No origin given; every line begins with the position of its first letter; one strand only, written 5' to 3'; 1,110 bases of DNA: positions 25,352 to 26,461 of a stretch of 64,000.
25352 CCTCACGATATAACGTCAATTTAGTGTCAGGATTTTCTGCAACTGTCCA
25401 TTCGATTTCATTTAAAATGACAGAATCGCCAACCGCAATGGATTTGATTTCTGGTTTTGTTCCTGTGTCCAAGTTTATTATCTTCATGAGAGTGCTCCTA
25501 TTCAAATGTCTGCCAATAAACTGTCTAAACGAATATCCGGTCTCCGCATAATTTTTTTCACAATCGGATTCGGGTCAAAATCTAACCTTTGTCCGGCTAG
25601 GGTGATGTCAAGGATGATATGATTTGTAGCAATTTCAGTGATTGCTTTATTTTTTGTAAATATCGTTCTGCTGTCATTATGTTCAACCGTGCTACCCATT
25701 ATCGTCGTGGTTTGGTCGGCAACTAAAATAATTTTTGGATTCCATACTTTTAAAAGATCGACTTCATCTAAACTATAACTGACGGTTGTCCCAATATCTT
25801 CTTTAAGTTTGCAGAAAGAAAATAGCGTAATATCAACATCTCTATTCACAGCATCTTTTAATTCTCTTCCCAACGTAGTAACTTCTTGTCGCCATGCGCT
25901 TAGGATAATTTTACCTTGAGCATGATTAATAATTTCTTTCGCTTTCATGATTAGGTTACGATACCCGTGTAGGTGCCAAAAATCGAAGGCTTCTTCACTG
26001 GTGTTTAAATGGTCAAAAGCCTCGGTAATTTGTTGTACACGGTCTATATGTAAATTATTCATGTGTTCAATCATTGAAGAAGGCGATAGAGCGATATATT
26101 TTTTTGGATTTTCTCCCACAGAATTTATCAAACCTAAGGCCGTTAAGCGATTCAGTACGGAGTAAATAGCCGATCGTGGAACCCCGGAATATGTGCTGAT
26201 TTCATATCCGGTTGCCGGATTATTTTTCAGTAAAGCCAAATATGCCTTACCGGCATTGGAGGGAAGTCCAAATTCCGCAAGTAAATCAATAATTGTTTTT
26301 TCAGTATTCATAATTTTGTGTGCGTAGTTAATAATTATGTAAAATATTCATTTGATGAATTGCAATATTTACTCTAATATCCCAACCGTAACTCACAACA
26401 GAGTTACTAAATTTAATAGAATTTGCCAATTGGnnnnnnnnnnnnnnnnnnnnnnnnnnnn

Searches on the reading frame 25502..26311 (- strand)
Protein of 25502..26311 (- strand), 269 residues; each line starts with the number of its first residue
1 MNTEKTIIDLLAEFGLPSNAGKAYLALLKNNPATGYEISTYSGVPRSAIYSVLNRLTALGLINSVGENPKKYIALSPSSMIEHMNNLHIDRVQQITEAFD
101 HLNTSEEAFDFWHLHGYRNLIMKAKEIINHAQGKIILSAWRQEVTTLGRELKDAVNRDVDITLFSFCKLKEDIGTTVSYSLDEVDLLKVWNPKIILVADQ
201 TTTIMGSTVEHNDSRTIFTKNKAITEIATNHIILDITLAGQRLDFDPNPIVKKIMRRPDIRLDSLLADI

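Call 7: search_protein_families(library=pfam, proteins=[window:25502-26311:-])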
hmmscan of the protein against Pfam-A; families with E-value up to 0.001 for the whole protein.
window:25502-26311:- (269 aa): 3 families
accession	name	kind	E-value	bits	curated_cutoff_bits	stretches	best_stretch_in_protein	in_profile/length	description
PF01978.25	TrmB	-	1.1e-17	64.1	25.6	1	11-77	1-67/68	Sugar-specific transcriptional regulator TrmB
PF11495.14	Regulator_TrmB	-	2.3e-06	27.5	22.2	1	111-219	2-111/233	Archaeal transcriptional regulator TrmB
PF12802.13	MarR_2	-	0.00064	20.3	27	0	25-62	11-50/61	MarR family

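Call 13: find_related_loci(query=window:25502-26311:-, collection=genome_contigs, flank=10000)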
Query window:25502-26311:- (269 aa) in genome_contigs; peptide patterns used: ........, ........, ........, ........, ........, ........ (x = any residue, [..] = any of these).
104 stretches matched a pattern; 37 encode a relative of the query (tblastn E <= 1e-3); 37 distinct loci.
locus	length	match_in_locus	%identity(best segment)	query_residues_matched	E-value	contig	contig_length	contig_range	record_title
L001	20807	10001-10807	90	1-269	1e-165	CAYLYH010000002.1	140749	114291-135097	MAG TPA_asm: uncultured bacterium isolate SRP077602_co11_399 genome assembly, contig: NODE_36_length_140749_cov_10.87867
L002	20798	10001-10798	80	1-266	2e-147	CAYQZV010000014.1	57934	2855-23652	MAG TPA_asm: uncultured bacterium isolate SRP167671_co2_176 genome assembly, contig: NODE_668_length_57934_cov_22.632164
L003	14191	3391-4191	69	2-268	5e-128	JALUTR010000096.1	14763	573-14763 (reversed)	MAG: Candidatus Neomarinimicrobiota bacterium isolate 128-326_maxbin2_scaf2bin.003 128-326_scaffold_1815_c1, whole genom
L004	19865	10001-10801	69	2-268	3e-128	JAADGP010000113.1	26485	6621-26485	MAG: FCB group bacterium isolate M_MetaBat.123 contig-127_5441, whole genome shotgun sequence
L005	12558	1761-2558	67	2-267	5e-126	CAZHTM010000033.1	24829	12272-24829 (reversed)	MAG TPA_asm: uncultured bacterium isolate binchicken_co172_182 genome assembly, contig: NODE_1446_length_24829_cov_35.59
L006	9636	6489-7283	67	2-266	4e-124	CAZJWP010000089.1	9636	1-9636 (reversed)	MAG TPA_asm: uncultured bacterium isolate binchicken_co275_203 genome assembly, contig: NODE_11454_length_9636_cov_21.73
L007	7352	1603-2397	66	2-266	6e-124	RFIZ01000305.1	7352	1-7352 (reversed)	MAG: Candidatus Neomarinimicrobiota bacterium isolate J089 k99_1651206, whole genome shotgun sequence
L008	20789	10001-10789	62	4-266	2e-116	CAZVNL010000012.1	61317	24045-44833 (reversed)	MAG TPA_asm: uncultured bacterium isolate binchicken_co275_170 genome assembly, contig: NODE_378_length_61317_cov_34.721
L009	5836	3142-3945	63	2-269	3e-116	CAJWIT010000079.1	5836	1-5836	MAG TPA_asm: uncultured Candidatus Marinimicrobia bacterium isolate ERR599051_bin.43_MetaBAT_v2.12.1_MAG genome assembly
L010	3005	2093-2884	63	3-266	2e-115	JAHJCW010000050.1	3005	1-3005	MAG: bacterium isolate Modern_marine.mb.320 Modern_marine.mb.320_k141_417655, whole genome shotgun sequence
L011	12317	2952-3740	61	4-266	2e-110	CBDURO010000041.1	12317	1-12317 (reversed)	MAG TPA_asm: uncultured bacterium isolate SRR22302360_binner13_Refined_52 genome assembly, contig: ERZ25073602.1606, who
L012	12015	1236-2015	60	7-266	6e-108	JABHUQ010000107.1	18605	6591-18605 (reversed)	MAG: Candidatus Neomarinimicrobiota bacterium isolate SI039_bin89 k141_2199556, whole genome shotgun sequence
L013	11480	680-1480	58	2-268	4e-108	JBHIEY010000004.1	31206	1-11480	MAG: Fidelibacterota bacterium isolate b2.sp1_bin.7 NODE_227_length_31206_cov_4.567333, whole genome shotgun sequence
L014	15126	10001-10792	61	3-266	1e-107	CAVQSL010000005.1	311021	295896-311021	MAG: uncultured bacterium isolate MFD09964.bin.2.223 genome assembly, contig: contig_51798, whole genome shotgun sequenc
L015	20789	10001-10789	59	4-266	2e-105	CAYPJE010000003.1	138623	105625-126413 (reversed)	MAG TPA_asm: uncultured bacterium isolate SRP167671_co2_198 genome assembly, contig: NODE_105_length_138623_cov_11.44765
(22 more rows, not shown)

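Call 23: search_solved_structures(query=window:25502-26311:-, max_evalue=1, show_alignments=2)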
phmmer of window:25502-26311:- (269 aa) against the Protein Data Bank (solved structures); distinct sequences matched with E-value up to 1: 6.
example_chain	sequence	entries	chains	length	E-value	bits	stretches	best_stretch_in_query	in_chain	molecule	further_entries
3qph_A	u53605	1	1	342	3.2e-09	39.6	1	8-164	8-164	TrmB, a global transcription regulator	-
5bpd_A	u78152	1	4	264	2.7e-05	26.7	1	7-159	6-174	TrmBL2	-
5bqt_A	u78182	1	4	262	3.2e-05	26.5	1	7-160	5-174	Putative HTH-type transcriptional regulator TrmBL2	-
5box_A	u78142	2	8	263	3.3e-05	26.5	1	7-160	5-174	Putative HTH-type transcriptional regulator TrmBL2 | TrmBL2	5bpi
1z2n_X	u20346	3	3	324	0.06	15.8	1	210-254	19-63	inositol 1,3,4-trisphosphate 5/6-kinase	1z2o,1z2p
5jbr_A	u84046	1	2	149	0.14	14.6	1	6-73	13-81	Uncharacterized protein Bcav_2135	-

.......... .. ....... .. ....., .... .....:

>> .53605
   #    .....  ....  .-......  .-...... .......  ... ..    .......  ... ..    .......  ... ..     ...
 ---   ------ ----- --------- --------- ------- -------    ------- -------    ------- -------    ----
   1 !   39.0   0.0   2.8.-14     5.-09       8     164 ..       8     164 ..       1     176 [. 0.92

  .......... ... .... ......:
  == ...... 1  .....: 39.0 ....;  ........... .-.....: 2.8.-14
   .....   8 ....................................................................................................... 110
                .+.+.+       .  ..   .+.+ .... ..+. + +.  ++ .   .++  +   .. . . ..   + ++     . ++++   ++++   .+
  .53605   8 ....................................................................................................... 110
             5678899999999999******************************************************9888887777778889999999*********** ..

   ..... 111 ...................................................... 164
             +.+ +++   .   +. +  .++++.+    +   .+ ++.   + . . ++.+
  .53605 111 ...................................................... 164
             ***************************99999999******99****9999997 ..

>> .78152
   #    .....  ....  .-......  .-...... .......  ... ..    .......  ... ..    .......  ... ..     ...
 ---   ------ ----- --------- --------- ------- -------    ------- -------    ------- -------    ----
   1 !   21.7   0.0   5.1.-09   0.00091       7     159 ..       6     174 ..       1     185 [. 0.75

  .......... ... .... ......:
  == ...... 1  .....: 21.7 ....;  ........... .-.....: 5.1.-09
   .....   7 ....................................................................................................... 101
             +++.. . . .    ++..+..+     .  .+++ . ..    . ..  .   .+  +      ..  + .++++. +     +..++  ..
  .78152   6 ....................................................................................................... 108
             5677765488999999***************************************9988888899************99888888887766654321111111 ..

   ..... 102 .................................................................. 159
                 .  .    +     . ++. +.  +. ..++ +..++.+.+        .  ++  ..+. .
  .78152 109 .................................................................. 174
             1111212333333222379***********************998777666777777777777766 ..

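Call 43: find_homologous_proteins(query=window:25502-26311:-, max_evalue=0.00001)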
Query window:25502-26311:- (269 aa): 247 proteins with E <= 0.00001 among 894 candidates; the best 120 are listed.
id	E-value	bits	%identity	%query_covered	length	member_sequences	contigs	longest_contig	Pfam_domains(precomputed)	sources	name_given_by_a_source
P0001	1.6e-171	586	99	100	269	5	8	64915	PF01978.26,PF11495.15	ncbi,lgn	-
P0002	1.8e-152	524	88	100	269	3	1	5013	PF01978.26,PF11495.15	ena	-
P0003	7.0e-139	479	80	99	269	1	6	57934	PF01978.26,PF11495.15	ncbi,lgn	-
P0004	3.0e-137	474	79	99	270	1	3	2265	PF01978.26,PF11495.15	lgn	-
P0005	1.7e-135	468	77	99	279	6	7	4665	PF01978.26,PF11495.15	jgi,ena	-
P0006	7.9e-120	417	69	99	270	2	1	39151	PF01978.26,PF11495.15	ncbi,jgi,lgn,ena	-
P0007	4.2e-119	414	69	99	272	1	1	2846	PF01978.26,PF11495.15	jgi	-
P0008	5.3e-118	411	69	99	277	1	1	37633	PF01978.26,PF11495.15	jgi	jgi:sugar-specific transcriptional regulator TrmB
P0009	2.6e-116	405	68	99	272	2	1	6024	PF01978.26,PF11495.15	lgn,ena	-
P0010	3.2e-116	405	67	99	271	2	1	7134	PF01978.26,PF11495.15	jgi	-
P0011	3.9e-115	401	67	99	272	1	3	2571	PF01978.26,PF11495.15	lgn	-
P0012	1.1e-114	400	66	99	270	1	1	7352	PF01978.26,PF11495.15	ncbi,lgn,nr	ncbi:MAG: TrmB family transcriptional regulator [Candidatus Neomarinimicrobiota bacterium]|nr:MAG: T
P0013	2.7e-113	395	66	97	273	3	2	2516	PF01978.26,PF11495.15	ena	-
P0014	2.0e-111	389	64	99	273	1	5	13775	PF01978.26,PF11495.15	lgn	-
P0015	8.2e-109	381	63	98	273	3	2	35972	PF01978.26,PF11495.15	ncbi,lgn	ncbi:MAG: TrmB family transcriptional regulator [Fidelibacterota bacterium]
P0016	1.4e-108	380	62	99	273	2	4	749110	PF01978.26,PF11495.15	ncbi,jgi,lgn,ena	jgi:HTH-type transcriptional regulator, sugar sensing transcriptional regulator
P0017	1.5e-108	380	63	99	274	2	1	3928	PF01978.26,PF11495.15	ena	-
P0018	3.5e-107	375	61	99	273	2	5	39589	PF01978.26,PF11495.15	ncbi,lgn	ncbi:MAG: TrmB family transcriptional regulator [Fidelibacterota bacterium]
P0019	4.3e-107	375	62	100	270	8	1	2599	PF01978.26,PF11495.15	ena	-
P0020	1.2e-106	374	63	98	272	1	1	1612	PF01978.26,PF11495.15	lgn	-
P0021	2.3e-106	373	62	97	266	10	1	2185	PF01978.26,PF11495.15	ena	-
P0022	2.5e-106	373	60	99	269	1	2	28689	PF01978.26,PF11495.15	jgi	jgi:sugar-specific transcriptional regulator TrmB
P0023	4.2e-106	372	62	99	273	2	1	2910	PF01978.26,PF11495.15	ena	-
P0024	4.5e-106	372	63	98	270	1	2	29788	PF01978.26,PF11495.15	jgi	-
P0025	1.4e-105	370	59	97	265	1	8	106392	PF01978.26,PF11495.15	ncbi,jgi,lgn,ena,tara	tara:strand:- start:12514 stop:13311 length:798 start_codon:yes stop_codon:yes gene_type:complete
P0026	2.9e-105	369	61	97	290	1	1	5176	PF01978.26,PF11495.15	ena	-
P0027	4.7e-105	368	61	97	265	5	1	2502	PF01978.26,PF11495.15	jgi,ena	-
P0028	9.1e-105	367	62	98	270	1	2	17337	PF01978.26,PF11495.15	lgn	-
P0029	1.7e-104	367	63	98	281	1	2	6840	PF01978.26,PF11495.15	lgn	-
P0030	1.9e-104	366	62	97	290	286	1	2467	PF01978.26,PF11495.15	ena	-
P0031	2.0e-104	366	60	97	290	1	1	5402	PF01978.26,PF11495.15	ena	-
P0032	2.1e-104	366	60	99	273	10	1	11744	PF01978.26,PF11495.15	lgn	-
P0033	2.7e-104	366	61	97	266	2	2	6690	PF01978.26,PF11495.15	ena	-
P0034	2.8e-104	366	61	97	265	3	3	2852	PF01978.26,PF11495.15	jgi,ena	-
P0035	2.8e-104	366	63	99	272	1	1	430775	PF01978.26,PF11495.15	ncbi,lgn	-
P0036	3.1e-104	366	61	99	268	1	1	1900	PF01978.26,PF11495.15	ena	-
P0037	3.2e-104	366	61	98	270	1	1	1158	PF01978.26,PF11495.15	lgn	-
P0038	4.1e-104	365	61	98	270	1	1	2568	PF01978.26,PF11495.15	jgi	jgi:sugar-specific transcriptional regulator TrmB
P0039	4.5e-104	365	61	98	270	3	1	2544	PF01978.26,PF11495.15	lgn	-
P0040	4.7e-104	365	62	98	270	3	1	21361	PF01978.26,PF11495.15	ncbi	-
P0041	5.4e-104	365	63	98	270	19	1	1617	PF01978.26,PF11495.15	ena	-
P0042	7.8e-104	364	61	98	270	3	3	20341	PF01978.26,PF11495.15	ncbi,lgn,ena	-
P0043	9.8e-104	364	62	99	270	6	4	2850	PF01978.26,PF11495.15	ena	-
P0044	9.9e-104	364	61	97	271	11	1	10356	PF01978.26,PF11495.15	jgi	jgi:sugar-specific transcriptional regulator TrmB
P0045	2.2e-103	363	59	99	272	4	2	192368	PF01978.26,PF11495.15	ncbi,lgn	-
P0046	5.0e-103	362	62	99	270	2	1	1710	PF01978.26,PF11495.15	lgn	-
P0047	5.3e-103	362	61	97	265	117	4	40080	PF01978.26,PF11495.15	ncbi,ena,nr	ncbi:MAG: TrmB family transcriptional regulator [Candidatus Marinimicrobia bacterium]|nr:TrmB family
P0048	7.4e-103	361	62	99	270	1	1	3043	PF01978.26,PF11495.15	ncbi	-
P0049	1.3e-102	360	60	97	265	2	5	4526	PF01978.26,PF11495.15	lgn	-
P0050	1.5e-102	360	61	98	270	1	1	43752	PF01978.26,PF11495.15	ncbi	-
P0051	3.2e-102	359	60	98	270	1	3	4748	PF01978.26,PF11495.15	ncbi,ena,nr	ncbi:MAG: TrmB family transcriptional regulator [Candidatus Marinimicrobia bacterium]|nr:TrmB family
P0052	3.2e-102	359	62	99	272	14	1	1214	PF01978.26,PF11495.15,PF12802.14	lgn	-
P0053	4.0e-102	359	60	98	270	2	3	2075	PF01978.26,PF11495.15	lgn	-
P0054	5.1e-102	358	60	98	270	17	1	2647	PF01978.26,PF11495.15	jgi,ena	-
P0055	5.2e-102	358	61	99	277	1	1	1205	PF01978.26,PF11495.15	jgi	jgi:sugar-specific transcriptional regulator TrmB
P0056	5.9e-102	358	61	98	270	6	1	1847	PF01978.26,PF11495.15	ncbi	-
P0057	1.7e-101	357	61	98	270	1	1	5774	PF01978.26,PF11495.15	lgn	-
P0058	1.8e-101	357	60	97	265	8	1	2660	PF01978.26,PF11495.15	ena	-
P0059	3.0e-101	356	58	97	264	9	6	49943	PF01978.26,PF11495.15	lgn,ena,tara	tara:strand:+ start:2078 stop:2872 length:795 start_codon:yes stop_codon:yes gene_type:complete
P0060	5.4e-101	355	58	97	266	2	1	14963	PF01978.26,PF11495.15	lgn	-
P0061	6.0e-101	355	58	99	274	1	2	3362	PF01978.26,PF01022.27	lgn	-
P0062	1.0e-100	354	61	98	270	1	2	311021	PF01978.26,PF11495.15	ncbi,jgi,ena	-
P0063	1.7e-100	353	60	97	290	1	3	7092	PF01978.26,PF11495.15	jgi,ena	-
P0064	4.7e-100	352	57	99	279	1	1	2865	PF01978.26,PF11495.15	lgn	-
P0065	1.3e-99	351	57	99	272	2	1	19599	PF01978.26,PF11495.15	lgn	-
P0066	1.4e-99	350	61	98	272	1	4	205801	PF01978.26,PF11495.15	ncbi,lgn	-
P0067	1.4e-99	350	58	98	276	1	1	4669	PF01978.26,PF01022.27,PF11495.15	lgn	-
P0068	1.8e-99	350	59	98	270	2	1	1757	PF01978.26,PF13091.13,PF11495.15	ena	-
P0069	2.1e-99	350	58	97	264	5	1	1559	PF01978.26,PF11495.15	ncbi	-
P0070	2.4e-99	350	57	97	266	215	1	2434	PF01978.26,PF11495.15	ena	-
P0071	2.9e-99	349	59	97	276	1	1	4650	PF01978.26,PF11495.15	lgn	-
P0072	3.1e-99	349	57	97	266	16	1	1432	PF01978.26,PF11495.15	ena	-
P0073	3.8e-99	349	59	99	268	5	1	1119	PF01978.26,PF11495.15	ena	-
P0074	3.9e-99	349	60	98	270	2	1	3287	PF01978.26,PF11495.15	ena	-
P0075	9.4e-99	348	57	98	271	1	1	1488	PF01978.26,PF11495.15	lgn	-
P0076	3.0e-98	346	58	99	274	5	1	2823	PF01978.26,PF11495.15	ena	-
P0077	3.4e-98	346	57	97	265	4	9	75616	PF01978.26,PF11495.15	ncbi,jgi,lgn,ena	-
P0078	3.5e-98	346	59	98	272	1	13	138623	PF01978.26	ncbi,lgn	-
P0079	4.0e-98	346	57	97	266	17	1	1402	PF01978.26,PF11495.15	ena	-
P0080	4.9e-98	345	56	97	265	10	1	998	PF01978.26,PF11495.15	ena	-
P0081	1.0e-97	344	57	98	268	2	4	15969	PF01978.26,PF11495.15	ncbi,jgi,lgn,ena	jgi:sugar-specific transcriptional regulator TrmB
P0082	1.3e-97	344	59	98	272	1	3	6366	PF01978.26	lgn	-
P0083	1.4e-97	344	58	99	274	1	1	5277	PF01978.26,PF11495.15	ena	-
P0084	3.4e-97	343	57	99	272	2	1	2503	PF01978.26,PF11495.15,PF12802.14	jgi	-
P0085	5.0e-97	342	55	97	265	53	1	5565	PF01978.26,PF01022.27,PF11495.15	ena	-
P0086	6.6e-97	342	57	97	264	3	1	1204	PF01978.26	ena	-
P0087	1.1e-96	341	57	100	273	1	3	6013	PF01978.26,PF11495.15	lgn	-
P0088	1.1e-96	341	56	97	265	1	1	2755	PF01978.26,PF11495.15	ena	-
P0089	1.2e-96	341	55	97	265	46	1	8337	PF01978.26,PF01022.27,PF11495.15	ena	-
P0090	5.7e-96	339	57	97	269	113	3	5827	PF01978.26,PF11495.15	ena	-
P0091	7.6e-96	338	57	99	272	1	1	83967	PF01978.26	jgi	-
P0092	1.6e-95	337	56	97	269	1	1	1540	PF01978.26,PF11495.15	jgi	-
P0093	1.9e-95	337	58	98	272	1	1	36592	PF01978.26,PF11495.15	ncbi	ncbi:MAG: helix-turn-helix domain-containing protein [Candidatus Neomarinimicrobiota bacterium]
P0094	2.8e-95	336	55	98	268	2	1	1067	PF01978.26,PF11495.15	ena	-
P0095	3.0e-95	336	55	98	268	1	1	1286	PF01978.26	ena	-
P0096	3.3e-95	336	56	98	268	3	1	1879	PF01978.26,PF11495.15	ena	-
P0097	5.4e-95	335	55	97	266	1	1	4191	PF01978.26,PF11495.15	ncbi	-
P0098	6.3e-95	335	56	97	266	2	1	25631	PF01978.26,PF11495.15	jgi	-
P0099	7.0e-95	335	55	98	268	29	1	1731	PF01978.26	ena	-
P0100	1.3e-94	334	57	97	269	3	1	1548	PF01978.26,PF11495.15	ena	-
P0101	1.4e-94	334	55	98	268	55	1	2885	PF01978.26,PF11495.15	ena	-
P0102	4.8e-94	332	56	97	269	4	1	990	PF01978.26,PF11495.15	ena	-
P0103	4.9e-94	332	55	100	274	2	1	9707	PF01978.26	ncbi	-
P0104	6.2e-94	332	59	89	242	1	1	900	PF01978.26,PF11495.15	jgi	jgi:sugar-specific transcriptional regulator TrmB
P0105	1.3e-93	331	56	97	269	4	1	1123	PF01978.26,PF11495.15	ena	-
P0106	2.2e-93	330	55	98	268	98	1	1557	PF01978.26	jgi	-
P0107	3.9e-93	329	55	98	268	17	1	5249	PF01978.26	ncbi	-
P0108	4.6e-93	329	55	97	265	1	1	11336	PF01978.26,PF11495.15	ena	-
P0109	4.6e-93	329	56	100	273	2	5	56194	PF01978.26,PF11495.15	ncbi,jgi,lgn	jgi:sugar-specific transcriptional regulator TrmB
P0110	6.2e-93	329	61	91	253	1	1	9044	PF01978.26,PF11495.15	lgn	-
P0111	6.8e-93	329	56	99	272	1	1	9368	PF01978.26,PF11495.15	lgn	-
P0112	8.7e-93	328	53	98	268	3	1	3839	PF01978.26,PF11495.15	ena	-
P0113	1.0e-92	328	55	97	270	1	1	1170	PF01978.26,PF11495.15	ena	-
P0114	1.5e-92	327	54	98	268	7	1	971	PF01978.26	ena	-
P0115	2.3e-92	327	55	100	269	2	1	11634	PF01978.26,PF11495.15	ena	-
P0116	2.5e-92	327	55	97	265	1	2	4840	PF01978.26,PF11495.15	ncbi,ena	-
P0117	1.1e-91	325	55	97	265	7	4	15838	PF01978.26,PF11495.15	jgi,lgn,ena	jgi:sugar-specific transcriptional regulator TrmB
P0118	2.5e-91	323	54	97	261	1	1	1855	PF01978.26,PF11495.15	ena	-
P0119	3.5e-91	323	55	97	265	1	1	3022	PF01978.26,PF11495.15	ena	-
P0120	4.2e-91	323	54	97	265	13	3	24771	PF01978.26,PF11495.15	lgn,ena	-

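Call 50: predict_structure(alignment_id=A1)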
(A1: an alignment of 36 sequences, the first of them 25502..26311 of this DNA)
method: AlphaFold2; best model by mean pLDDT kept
length: 269 residues; sequences in the alignment: 36
mean_pLDDT: 84.1   pTM: 0.59
mean pLDDT of the five models: 84.1, 83.0, 82.9, 81.9, 77.7
residues with pLDDT >= 90: 113; 70-90: 117; 50-70: 33; < 50: 6
segments of 3 or more residues with pLDDT < 50: 106-109
pLDDT, mean of each block of 10 residues (from residue 1): 83 88 89 87 90 87 79 80 68 79 57 69 91 96 95 97 95 93 89 92 85 73 87 93 92 77 57
secondary structure, 60 per line:
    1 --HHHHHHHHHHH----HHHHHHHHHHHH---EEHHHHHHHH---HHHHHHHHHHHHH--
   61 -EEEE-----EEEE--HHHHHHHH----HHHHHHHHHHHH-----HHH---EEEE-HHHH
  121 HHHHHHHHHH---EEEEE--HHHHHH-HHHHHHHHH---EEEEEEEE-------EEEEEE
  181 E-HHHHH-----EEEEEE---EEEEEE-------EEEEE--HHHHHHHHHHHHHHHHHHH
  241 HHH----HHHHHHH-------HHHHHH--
elements in order: H3-13 H18-29 H35-42 H46-58 E62-65 E71-74 H77-84 H89-100 E112-115 H117-130 E134-138 H141-146 H148-156 E160-167 E175-181 H183-187 E193-198 E202-207 E215-219 H222-243 H248-254 H262-267

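Call 53: fold_search(model_id=the predicted structure, library=pdb)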
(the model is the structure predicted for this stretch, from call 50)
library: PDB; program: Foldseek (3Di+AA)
matches with E <= 10: 1494; with E <= 0.001: 33
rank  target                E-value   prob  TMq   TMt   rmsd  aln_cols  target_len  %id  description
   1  5bpd_D                1.1e-12  1.00  0.36  0.37  19.2       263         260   19  Structure of TrmBL2, an archaeal chromatin protein, shows a novel mode of DNA binding. (released 2015-09-02)
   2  5box_A                4.2e-12  1.00  0.35  0.36  27.5       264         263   18  Structure of TrmBL2, an archaeal chromatin protein, shows a novel mode of DNA binding. (released 2015-09-02)
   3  5bqt_A                4.9e-12  1.00  0.36  0.37  26.4       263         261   19  Structure of TrmBL2, an archaeal chromatin protein, shows a novel mode of DNA binding. (released 2015-09-02)
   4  5bpd_C                4.9e-12  1.00  0.36  0.37  18.5       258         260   20  Structure of TrmBL2, an archaeal chromatin protein, shows a novel mode of DNA binding. (released 2015-09-02)
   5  5bpd_B                6.2e-12  1.00  0.35  0.36  27.2       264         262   18  Structure of TrmBL2, an archaeal chromatin protein, shows a novel mode of DNA binding. (released 2015-09-02)
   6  5bpi_D                1.7e-11  1.00  0.35  0.37  18.1       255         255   22  Structure of TrmBL2, an archaeal chromatin protein, shows a novel mode of DNA binding. (released 2015-09-02)
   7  5bpi_C                1.9e-11  1.00  0.36  0.37  18.8       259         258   21  Structure of TrmBL2, an archaeal chromatin protein, shows a novel mode of DNA binding. (released 2015-09-02)
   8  5bqt_B                4.0e-11  1.00  0.36  0.38  26.1       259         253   18  Structure of TrmBL2, an archaeal chromatin protein, shows a novel mode of DNA binding. (released 2015-09-02)
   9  3qph_A                2.7e-10  1.00  0.40  0.32  13.1       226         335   17  The three-dimensional structure of TrmB, a global transcriptional regulator of the hyperthermophilic archaeon Pyrococc (released 2012-05-30)
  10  2f5t_X                2.1e-06  1.00  0.37  0.42   3.4       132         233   14  Crystal Structure of the sugar binding domain of the archaeal transcriptional regulator TrmB (released 2006-02-21)
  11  4ggk                  1.1e-04  1.00  0.32  0.49   4.7       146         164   14  Crystal structure of Zucchini from mouse (mZuc / PLD6 / MitoPLD) bound to tungstate (released 2012-10-10)
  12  4gem_B                1.8e-04  1.00  0.29  0.40   6.9       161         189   17  Crystal structure of Zucchini (K171A) (released 2012-10-17)
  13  6ehi_D                1.9e-04  1.00  0.33  0.51   5.9       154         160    8  NucT from Helicobacter pylori (released 2018-01-17)
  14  4ggj                  3.0e-04  1.00  0.32  0.49   4.9       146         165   13  Crystal structure of Zucchini from mouse (mZuc / PLD6 / MitoPLD) (released 2012-10-10)
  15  6ohm_A                3.4e-04  1.00  0.25  0.12   6.9       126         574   17  Structure of tungstate bound human Phospholipase D2 catalytic domain (released 2020-02-19)
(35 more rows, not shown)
